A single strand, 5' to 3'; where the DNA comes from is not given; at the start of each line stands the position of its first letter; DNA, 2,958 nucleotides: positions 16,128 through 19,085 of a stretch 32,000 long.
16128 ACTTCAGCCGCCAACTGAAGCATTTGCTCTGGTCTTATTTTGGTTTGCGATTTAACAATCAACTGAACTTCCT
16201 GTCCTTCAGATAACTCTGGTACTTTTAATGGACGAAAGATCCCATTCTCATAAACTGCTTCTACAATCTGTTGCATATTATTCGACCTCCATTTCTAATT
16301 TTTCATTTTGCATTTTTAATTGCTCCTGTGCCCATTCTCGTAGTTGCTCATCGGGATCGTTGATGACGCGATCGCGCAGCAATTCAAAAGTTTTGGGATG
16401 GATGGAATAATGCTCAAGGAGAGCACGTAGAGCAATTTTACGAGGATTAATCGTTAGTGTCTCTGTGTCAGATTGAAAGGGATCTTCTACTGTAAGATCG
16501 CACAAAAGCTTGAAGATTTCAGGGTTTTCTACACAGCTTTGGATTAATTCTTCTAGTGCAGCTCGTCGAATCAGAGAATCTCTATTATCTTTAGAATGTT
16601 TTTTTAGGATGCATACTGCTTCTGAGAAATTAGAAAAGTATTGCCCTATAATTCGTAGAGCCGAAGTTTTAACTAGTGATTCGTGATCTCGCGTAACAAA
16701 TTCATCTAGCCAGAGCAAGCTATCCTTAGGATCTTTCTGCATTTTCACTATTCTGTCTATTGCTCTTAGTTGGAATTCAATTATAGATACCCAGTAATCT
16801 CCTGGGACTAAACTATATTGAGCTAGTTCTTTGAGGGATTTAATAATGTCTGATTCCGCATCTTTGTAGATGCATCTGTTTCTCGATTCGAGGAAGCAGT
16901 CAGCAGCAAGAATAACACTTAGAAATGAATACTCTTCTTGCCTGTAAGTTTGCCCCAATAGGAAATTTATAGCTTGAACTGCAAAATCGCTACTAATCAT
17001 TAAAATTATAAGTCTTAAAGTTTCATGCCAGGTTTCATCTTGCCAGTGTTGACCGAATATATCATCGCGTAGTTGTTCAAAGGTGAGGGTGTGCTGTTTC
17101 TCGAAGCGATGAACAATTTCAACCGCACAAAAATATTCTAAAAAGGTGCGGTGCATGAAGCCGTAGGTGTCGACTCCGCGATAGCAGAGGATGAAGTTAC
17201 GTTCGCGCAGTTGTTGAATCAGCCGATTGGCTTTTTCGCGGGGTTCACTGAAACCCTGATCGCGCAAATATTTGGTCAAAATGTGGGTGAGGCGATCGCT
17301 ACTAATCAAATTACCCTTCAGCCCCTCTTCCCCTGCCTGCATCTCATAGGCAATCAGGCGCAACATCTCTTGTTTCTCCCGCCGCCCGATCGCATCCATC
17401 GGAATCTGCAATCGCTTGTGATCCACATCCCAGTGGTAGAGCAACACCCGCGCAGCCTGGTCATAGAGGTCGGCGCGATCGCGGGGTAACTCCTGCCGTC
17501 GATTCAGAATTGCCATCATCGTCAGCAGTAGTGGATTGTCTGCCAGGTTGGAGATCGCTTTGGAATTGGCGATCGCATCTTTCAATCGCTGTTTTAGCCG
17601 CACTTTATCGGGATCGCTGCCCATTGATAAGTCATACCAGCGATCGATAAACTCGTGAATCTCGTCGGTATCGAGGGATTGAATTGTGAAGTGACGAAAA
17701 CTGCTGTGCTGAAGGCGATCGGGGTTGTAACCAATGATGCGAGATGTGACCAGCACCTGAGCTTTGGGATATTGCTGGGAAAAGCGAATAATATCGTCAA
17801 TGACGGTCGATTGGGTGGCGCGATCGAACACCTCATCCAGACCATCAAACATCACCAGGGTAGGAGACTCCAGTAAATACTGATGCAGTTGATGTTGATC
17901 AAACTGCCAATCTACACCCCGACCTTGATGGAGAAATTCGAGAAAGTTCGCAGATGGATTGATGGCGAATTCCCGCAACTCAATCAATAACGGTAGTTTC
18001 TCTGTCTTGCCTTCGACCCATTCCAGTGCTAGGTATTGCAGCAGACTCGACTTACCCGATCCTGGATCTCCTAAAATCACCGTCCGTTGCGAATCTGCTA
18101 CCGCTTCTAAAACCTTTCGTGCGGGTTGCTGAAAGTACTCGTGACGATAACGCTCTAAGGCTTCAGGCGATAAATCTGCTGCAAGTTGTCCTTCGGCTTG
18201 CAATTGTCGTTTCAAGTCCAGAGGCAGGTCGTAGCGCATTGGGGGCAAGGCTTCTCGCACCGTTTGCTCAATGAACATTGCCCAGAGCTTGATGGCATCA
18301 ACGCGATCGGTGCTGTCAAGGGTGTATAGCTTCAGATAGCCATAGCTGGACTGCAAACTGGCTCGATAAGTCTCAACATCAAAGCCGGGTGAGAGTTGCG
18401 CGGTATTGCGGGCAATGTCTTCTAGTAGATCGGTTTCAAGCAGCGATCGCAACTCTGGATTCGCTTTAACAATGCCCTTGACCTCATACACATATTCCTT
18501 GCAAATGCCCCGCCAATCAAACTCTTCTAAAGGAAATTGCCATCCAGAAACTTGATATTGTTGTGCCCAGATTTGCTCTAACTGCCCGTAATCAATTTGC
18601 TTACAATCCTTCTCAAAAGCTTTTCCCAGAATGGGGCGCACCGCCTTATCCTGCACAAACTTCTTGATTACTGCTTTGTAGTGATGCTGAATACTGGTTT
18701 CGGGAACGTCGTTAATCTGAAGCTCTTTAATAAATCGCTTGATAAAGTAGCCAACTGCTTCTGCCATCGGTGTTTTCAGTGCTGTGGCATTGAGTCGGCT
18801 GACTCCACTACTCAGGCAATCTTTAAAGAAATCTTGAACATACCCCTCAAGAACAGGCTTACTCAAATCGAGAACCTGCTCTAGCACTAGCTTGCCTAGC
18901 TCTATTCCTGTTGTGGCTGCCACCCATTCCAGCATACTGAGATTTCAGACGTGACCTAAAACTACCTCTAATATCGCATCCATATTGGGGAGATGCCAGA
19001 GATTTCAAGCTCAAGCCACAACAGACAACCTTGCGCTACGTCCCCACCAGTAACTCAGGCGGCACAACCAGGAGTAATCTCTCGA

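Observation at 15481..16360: Low-GC vapBC cassette bracketed by a 36-nt direct repeat that duplicates the NACHT gene tail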

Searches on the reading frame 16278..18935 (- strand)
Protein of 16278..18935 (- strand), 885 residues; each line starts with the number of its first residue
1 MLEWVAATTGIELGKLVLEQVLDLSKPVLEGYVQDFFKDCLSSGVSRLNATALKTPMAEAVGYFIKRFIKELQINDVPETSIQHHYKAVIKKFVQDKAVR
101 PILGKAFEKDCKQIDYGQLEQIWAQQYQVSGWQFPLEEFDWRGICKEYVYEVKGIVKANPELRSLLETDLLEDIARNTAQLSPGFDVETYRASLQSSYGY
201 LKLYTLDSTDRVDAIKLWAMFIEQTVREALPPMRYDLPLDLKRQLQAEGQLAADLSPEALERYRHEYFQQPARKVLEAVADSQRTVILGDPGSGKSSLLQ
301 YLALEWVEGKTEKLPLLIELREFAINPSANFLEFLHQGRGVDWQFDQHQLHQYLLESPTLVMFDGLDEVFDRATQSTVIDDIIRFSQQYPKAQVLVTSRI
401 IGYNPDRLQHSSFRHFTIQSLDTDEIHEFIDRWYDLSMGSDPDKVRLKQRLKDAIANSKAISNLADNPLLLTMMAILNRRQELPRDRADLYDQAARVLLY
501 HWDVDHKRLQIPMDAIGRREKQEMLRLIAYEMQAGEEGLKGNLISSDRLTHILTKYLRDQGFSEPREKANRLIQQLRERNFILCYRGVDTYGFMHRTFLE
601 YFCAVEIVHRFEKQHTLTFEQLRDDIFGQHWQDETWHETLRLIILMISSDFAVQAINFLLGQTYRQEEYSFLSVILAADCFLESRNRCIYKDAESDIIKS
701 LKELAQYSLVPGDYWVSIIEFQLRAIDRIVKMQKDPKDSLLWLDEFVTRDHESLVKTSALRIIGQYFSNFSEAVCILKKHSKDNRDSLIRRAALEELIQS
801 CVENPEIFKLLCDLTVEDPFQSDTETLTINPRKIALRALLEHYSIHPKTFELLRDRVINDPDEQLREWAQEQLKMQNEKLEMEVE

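Call 4: search_protein_families(library=pfam, proteins=[window:16278-18935:-], max_evalue=0.01)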
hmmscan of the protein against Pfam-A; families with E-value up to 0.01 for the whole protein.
window:16278-18935:- (885 aa): 8 families
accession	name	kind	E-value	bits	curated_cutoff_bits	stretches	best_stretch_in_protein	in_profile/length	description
PF22734.1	NNH2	-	1.6e-58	197.8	27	1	25-207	2-180/181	NACHT N-terminal Helical domain 2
PF05729.18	NACHT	-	3.3e-13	50.2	26.7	1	284-434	2-164/167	NACHT domain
PF13646.12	HEAT_2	-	6.8e-06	26.7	27.7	0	723-797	18-87/88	HEAT repeats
PF24883.2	NPHP3_N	-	8.5e-06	26.5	24.8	0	354-399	121-164/164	Nephrocystin 3, N-terminal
PF20720.3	nSTAND3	-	1.3e-05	25.4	27.2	1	273-310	8-45/155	Novel STAND NTPase 3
PF20703.3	nSTAND1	-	0.0017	18.5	27.1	1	272-400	23-161/379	Novel STAND NTPase 1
PF13481.12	AAA_25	-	0.0055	16.8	27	0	270-311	20-62/195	AAA domain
PF13191.12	AAA_16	-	0.0077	17.2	32.6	0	274-314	14-63/167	AAA ATPase domain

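Call 7: find_encoding_contigs(protein=window:16278-18935:-, flank=10000, max_places=10)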
Protein window:16278-18935:- (885 aa): no gene with exactly this product is on record in the collection.

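Call 54: search_protein_families(library=padloc, proteins=[window:16278-18935:-], max_evalue=0.001)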
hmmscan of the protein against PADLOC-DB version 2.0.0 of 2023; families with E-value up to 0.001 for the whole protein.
window:16278-18935:- (885 aa): 1 family
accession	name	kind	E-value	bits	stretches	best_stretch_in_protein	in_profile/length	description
PDLC05051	PDC-S60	-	3.5e-07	26.7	1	279-438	385-541/1027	-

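Call 55: search_protein_families(library=ncbifam, proteins=[window:16278-18935:-], max_evalue=0.001)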
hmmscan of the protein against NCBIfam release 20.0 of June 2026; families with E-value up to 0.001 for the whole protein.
window:16278-18935:- (885 aa): 3 families
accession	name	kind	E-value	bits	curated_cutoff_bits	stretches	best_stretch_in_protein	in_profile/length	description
NF058535.1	antiphage_EruA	equivalog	5.6e-13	47.9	1000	2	354-623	65-318/1318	NACHT domain-containing antiphage protein EruA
NF053861.1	DS8_antiphage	equivalog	1.1e-08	33.3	790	1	271-454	359-542/994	anti-phage protein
NF047389.1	ATPase_Sll1717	subfamily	1.3e-05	24.5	75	0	265-332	14-75/454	P-loop ATPase, Sll1717 family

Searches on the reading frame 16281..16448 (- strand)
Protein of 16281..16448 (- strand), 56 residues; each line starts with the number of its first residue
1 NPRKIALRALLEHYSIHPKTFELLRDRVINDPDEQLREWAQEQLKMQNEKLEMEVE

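Call 36: find_homologous_proteins(query=window:16281-16448:-, max_evalue=0.001)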
Query seq(56 aa) (56 aa): 12 proteins with E <= 0.001 among 12 candidates.
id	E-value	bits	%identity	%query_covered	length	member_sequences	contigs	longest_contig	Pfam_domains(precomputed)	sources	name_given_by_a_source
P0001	2.4e-18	82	75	98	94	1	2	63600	-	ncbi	-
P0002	9.3e-18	80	70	96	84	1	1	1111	-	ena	-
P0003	9.7e-17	77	70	100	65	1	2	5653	-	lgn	-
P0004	3.8e-16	75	74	96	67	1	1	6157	-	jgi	jgi:hypothetical protein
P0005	2.4e-14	70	77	86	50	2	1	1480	-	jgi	-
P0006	7.1e-14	68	67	89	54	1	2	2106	-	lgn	-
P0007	1.5e-12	64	71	80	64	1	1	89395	-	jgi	jgi:hypothetical protein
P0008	3.0e-12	63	64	80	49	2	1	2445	-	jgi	-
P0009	7.0e-12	62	84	68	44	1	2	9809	-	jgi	-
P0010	1.4e-5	42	56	70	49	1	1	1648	-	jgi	jgi:hypothetical protein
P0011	2.8e-5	41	69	57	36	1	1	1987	-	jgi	jgi:hypothetical protein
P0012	3.8e-4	38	80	45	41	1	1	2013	-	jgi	jgi:hypothetical protein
